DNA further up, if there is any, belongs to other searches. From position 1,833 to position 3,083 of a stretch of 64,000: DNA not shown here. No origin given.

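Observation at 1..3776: DHDPS-like aldolase fused to a formaldehyde-activating-enzyme-like domain, within a cluster of C-C lyases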

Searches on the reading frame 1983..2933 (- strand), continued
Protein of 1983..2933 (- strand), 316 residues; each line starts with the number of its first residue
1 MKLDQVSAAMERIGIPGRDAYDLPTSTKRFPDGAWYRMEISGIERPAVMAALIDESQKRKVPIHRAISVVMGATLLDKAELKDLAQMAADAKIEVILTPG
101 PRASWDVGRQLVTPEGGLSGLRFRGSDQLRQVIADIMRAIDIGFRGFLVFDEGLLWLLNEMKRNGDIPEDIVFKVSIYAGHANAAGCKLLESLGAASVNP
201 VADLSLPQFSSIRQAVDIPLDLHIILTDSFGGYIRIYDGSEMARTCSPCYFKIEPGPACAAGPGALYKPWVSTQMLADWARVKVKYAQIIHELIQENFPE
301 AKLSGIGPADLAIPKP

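Call 69: find_encoding_contigs(protein=P0423, flank=8000, max_places=2)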
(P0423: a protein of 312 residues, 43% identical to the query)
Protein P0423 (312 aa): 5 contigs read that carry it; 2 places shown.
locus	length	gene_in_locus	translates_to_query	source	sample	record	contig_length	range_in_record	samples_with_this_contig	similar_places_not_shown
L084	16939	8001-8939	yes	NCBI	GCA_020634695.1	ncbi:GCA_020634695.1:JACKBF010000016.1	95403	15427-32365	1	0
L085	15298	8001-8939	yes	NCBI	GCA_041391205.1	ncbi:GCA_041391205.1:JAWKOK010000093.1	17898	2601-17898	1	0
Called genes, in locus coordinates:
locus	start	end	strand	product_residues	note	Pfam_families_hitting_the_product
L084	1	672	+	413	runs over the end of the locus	-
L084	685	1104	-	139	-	PF01850:PIN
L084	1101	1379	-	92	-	PF02604:PhdYeFM_antitox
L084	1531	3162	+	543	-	PF01590:GAF (faint), PF13492:GAF_3 (weak), PF13185:GAF_2 (weak), PF07228:SpoIIE, PF13581:HATPase_c_2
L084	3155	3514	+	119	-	PF01740:STAS, PF13466:STAS_2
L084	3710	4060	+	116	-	PF01740:STAS, PF13466:STAS_2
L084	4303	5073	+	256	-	-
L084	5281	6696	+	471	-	PF00890:FAD_binding_2 (faint), PF01266:DAO (weak), PF01593:Amino_oxidase (weak), PF01946:Thi4, PF03486:HI0933_like (weak), PF07992:Pyr_redox_2 (faint), PF12831:FAD_oxidored (weak), PF13450:NAD_binding_8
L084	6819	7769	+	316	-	PF00892:EamA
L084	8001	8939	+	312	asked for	-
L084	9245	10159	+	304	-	PF02126:PTE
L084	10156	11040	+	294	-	PF01370:Epimerase, PF13460:NAD_binding_10 (weak)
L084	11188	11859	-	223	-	PF00702:Hydrolase, PF13419:HAD_2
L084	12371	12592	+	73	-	PF00313:CSD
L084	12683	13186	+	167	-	PF00254:FKBP_C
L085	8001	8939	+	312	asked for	-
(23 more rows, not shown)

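Call 71: find_encoding_contigs(protein=P0486, flank=8000, max_places=2)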
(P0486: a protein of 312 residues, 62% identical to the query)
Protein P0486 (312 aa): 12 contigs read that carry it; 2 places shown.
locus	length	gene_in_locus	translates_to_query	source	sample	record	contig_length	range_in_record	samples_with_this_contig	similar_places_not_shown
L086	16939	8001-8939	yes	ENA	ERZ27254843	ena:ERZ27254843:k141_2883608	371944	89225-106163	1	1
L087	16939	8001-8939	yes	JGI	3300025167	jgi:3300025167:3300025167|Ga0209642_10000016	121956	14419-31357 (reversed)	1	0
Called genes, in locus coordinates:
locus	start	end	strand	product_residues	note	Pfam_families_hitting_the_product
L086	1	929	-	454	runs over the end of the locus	PF12706:Lactamase_B_2, PF07521:RMMBL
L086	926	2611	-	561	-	PF01636:APH (faint), PF06293:Kdo (weak)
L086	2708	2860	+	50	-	-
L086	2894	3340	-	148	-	-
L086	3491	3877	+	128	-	PF19609:DUF6114 (weak)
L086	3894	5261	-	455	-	PF13380:CoA_binding_2, PF13607:Succ_CoA_lig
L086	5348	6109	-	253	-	PF01061:ABC2_membrane, PF12698:ABC2_membrane_3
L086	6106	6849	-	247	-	PF01061:ABC2_membrane, PF12730:ABC2_membrane_4 (weak), PF12698:ABC2_membrane_3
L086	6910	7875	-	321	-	PF00005:ABC_tran, PF13732:DrrA1-3_C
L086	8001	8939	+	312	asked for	-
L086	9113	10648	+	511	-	PF00701:DHDPS, PF08714:Fae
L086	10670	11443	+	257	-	PF14801:TrmI-like_N, PF01135:PCMT, PF08704:GCD14, PF13847:Methyltransf_31, PF08241:Methyltransf_11 (weak), PF13649:Methyltransf_25 (weak)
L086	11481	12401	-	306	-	-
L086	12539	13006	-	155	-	-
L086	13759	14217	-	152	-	PF01726:LexA_DNA_bind (weak)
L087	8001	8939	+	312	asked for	-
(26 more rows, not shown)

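Call 72: find_encoding_contigs(protein=P0440, flank=8000, max_places=1)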
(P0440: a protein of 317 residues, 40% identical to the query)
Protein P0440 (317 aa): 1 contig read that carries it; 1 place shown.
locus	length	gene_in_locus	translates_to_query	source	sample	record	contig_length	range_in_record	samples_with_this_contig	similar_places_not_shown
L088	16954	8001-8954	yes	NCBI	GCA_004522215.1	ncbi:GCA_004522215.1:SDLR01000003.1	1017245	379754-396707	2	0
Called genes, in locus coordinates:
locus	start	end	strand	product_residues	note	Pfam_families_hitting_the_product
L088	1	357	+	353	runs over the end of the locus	PF03480:DctP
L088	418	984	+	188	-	PF04290:DctQ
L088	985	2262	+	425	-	PF06808:DctM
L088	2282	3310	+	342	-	PF00389:2-Hacid_dh, PF02826:2-Hacid_dh_C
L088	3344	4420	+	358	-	PF03480:DctP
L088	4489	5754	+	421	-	PF09861:Lar_N, PF04015:DUF362 (faint)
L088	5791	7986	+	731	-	PF00920:ILVD_EDD_N, PF24877:ILV_EDD_C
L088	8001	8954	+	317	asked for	PF01136:Peptidase_U32 (weak)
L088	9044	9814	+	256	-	PF01047:MarR (faint), PF01325:Fe_dep_repress (weak), PF09339:HTH_IclR, PF12802:MarR_2 (weak), PF01614:IclR_C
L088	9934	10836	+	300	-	PF01557:FAA_hydrolase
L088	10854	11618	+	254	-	PF00106:adh_short, PF08659:KR, PF13561:adh_short_C2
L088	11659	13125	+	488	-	PF00171:Aldedh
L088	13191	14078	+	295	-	PF01557:FAA_hydrolase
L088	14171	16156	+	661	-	PF00920:ILVD_EDD_N, PF24877:ILV_EDD_C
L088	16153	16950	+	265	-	PF00733:Asn_synthase (faint), PF02540:NAD_synthase, PF06508:QueC (weak)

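Call 74: find_encoding_contigs(protein=P0426, flank=8000, max_places=1)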
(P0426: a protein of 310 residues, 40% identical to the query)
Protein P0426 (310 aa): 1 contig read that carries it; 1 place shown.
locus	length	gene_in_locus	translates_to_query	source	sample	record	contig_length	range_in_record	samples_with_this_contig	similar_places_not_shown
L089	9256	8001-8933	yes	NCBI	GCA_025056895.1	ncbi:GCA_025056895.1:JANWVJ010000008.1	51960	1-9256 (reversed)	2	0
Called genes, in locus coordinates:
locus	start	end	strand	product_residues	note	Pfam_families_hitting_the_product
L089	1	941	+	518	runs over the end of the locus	PF00682:HMGL-like, PF22617:HCS_D2, PF08502:LeuA_dimer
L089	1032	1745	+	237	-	-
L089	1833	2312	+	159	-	-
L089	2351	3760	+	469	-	PF00330:Aconitase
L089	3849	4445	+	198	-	PF00694:Aconitase_C, PF27512:LeuD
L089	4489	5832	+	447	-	-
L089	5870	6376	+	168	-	-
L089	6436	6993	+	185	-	PF19502:DUF6036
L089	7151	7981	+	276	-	PF01557:FAA_hydrolase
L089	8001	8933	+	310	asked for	PF01136:Peptidase_U32 (weak)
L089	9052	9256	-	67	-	PF01812:5-FTHF_cyc-lig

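Call 77: find_related_loci(query=A5, collection=metagenome_contigs, flank=8000)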
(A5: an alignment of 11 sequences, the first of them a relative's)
Query A5 (511 aa) in metagenome_contigs; peptide patterns used: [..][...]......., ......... (x = any residue, [..] = any of these).
600 stretches matched a pattern (row limit reached: there are more); 510 encode a relative of the query (tblastn E <= 1e-3); the best 80 are kept; 80 distinct loci.
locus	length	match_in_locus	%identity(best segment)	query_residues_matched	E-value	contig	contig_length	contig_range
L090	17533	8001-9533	100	1-511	0e+0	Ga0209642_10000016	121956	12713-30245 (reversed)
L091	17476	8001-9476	88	20-511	0e+0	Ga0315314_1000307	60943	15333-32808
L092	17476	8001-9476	87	20-511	0e+0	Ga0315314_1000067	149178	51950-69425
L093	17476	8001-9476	87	20-511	0e+0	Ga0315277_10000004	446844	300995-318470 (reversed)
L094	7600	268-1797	85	8-511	0e+0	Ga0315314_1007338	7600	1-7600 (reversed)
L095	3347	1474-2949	87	20-511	0e+0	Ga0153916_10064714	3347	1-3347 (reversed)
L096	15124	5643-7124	88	18-511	0e+0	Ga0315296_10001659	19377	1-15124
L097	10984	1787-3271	85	17-511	0e+0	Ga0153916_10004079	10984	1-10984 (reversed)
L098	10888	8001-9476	82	20-511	0e+0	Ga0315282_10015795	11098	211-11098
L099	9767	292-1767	81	20-511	0e+0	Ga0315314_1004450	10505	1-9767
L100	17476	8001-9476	81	20-511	0e+0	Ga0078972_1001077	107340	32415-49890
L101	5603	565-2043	81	20-511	0e+0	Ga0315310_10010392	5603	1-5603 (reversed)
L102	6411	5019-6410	86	20-483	0e+0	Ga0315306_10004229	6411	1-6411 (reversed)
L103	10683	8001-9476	81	20-511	0e+0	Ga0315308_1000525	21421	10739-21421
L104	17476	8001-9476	80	20-511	0e+0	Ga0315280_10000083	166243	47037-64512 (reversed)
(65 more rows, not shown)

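Call 104: find_encoding_contigs(protein=P0494, flank=8000, max_places=1)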
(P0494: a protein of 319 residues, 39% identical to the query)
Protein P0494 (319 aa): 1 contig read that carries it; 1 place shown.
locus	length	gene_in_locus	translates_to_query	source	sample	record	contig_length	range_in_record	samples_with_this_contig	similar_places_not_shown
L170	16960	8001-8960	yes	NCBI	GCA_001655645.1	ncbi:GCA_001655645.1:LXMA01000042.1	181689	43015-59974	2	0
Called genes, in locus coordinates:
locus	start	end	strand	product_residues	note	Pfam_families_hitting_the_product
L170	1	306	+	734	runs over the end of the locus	PF00920:ILVD_EDD_N, PF24877:ILV_EDD_C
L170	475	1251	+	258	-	PF09339:HTH_IclR, PF01614:IclR_C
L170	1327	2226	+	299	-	PF01557:FAA_hydrolase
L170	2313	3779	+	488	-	PF00171:Aldedh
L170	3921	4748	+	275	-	PF00733:Asn_synthase (weak), PF02540:NAD_synthase (weak), PF06508:QueC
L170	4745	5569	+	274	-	PF00731:AIRC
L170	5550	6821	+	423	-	PF01969:Ni_insertion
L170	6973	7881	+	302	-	PF00701:DHDPS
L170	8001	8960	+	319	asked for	PF01136:Peptidase_U32 (faint)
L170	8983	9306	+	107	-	PF08666:SAF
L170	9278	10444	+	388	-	PF04295:GD_AH_second, PF20629:GD_AH_C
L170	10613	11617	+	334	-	PF00389:2-Hacid_dh, PF02826:2-Hacid_dh_C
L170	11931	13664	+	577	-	PF00989:PAS, PF08448:PAS_4 (weak), PF13188:PAS_8, PF00158:Sigma54_activat, PF01078:Mg_chelatase (weak), PF14532:Sigma54_activ_2, PF25601:AAA_lid_14, PF02954:HTH_8, +4 more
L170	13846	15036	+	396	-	PF00465:Fe-ADH, PF13685:Fe-ADH_2 (weak), PF25137:ADH_Fe_C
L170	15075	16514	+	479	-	-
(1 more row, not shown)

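Call 105: find_encoding_contigs(protein=P0455, flank=8000, max_places=1)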
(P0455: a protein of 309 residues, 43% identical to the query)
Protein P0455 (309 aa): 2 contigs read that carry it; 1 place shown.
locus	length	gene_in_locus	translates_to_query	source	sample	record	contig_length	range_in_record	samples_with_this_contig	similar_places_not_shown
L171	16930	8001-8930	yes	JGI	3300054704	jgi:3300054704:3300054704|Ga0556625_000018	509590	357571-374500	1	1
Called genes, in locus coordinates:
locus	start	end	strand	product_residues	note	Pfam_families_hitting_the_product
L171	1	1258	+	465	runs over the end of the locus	PF01565:FAD_binding_4, PF02913:FAD-oxidase_C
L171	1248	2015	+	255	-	PF00514:Arm (faint), PF02985:HEAT (faint), PF13646:HEAT_2, PF13513:HEAT_EZ (weak), PF03130:HEAT_PBS (weak)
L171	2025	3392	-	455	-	PF14841:FliG_M (faint), PF03448:MgtE_N, PF00571:CBS, PF01769:MgtE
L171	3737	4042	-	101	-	-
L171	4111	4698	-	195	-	PF01174:SNO, PF07685:GATase_3 (weak)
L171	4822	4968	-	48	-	-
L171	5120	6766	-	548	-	PF12229:PG_binding_4, PF01476:LysM, PF03734:YkuD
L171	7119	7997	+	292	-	PF08450:SGL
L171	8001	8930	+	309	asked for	PF01136:Peptidase_U32 (weak)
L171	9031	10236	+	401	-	PF03594:BenE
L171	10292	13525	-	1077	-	PF03219:TLC (faint), PF13646:HEAT_2 (faint), PF00027:cNMP_binding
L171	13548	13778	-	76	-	-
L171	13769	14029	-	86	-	-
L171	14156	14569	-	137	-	PF00072:Response_reg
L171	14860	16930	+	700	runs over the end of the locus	PF00580:UvrD-helicase (faint)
